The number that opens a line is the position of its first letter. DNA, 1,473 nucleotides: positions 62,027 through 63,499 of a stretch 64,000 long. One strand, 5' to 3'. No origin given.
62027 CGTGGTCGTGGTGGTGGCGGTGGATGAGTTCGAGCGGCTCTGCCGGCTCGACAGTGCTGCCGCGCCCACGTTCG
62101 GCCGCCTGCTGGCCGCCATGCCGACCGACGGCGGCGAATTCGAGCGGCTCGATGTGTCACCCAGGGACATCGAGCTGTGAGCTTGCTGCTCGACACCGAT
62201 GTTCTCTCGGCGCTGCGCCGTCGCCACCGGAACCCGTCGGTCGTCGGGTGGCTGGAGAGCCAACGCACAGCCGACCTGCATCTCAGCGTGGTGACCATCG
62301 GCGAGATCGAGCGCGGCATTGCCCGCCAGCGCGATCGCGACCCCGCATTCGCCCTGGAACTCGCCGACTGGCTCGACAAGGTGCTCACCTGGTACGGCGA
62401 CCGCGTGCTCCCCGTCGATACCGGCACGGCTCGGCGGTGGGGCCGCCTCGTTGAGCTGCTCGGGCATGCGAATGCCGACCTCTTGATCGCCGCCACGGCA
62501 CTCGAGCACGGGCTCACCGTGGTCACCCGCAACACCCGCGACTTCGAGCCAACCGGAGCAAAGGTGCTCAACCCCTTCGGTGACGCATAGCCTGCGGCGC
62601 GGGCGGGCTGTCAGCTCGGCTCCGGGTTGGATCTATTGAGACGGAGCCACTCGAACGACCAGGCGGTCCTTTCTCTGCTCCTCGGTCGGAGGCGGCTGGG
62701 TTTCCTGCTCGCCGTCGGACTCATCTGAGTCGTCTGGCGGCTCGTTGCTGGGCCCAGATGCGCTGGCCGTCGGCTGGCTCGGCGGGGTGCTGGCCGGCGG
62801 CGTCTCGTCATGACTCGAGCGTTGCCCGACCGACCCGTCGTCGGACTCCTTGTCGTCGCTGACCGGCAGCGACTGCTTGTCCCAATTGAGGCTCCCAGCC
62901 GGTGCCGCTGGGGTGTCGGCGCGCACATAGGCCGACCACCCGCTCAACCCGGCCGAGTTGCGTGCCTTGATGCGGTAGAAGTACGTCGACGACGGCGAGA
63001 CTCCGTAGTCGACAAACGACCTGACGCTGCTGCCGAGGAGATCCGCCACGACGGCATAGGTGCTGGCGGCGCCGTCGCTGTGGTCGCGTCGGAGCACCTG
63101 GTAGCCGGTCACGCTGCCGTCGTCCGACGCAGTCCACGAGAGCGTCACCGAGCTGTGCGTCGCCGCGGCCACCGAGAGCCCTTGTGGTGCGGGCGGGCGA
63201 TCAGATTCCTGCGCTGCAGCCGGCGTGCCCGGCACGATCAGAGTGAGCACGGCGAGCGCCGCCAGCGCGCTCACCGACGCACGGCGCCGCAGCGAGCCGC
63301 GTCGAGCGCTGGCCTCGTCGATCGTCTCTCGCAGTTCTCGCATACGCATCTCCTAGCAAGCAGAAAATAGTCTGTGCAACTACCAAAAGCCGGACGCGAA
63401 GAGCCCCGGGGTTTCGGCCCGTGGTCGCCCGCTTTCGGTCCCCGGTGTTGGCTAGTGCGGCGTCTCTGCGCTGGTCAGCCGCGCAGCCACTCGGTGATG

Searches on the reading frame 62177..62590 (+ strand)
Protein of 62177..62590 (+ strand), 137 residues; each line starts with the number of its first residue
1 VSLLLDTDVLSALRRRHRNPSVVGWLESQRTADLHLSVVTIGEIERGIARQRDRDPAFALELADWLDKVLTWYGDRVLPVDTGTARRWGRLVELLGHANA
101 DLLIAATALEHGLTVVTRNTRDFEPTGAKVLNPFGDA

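Call 76: search_protein_families(library=pfam, proteins=[window:62177-62590:+], max_evalue=0.001)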
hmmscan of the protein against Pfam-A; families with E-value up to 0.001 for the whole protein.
window:62177-62590:+ (137 aa): 1 family
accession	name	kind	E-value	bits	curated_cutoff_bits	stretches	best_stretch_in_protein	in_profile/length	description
PF01850.27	PIN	-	3.1e-17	63.7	23.6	1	4-123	2-114/120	PIN domain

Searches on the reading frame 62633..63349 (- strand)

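Call 26: search_protein_families(library=pfam, proteins=[window:62633-63349:-], max_evalue=0.01)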
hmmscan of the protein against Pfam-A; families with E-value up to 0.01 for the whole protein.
window:62633-63349:- (238 aa): 2 families
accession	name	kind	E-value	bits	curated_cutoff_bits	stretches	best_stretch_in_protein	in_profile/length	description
PF00041.27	fn3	-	1.9e-11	44.4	25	1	54-143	2-82/84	Fibronectin type III domain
PF16656.11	Pur_ac_phosph_N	-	0.0019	19.2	30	1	58-140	6-87/93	Purple acid Phosphatase, N-terminal domain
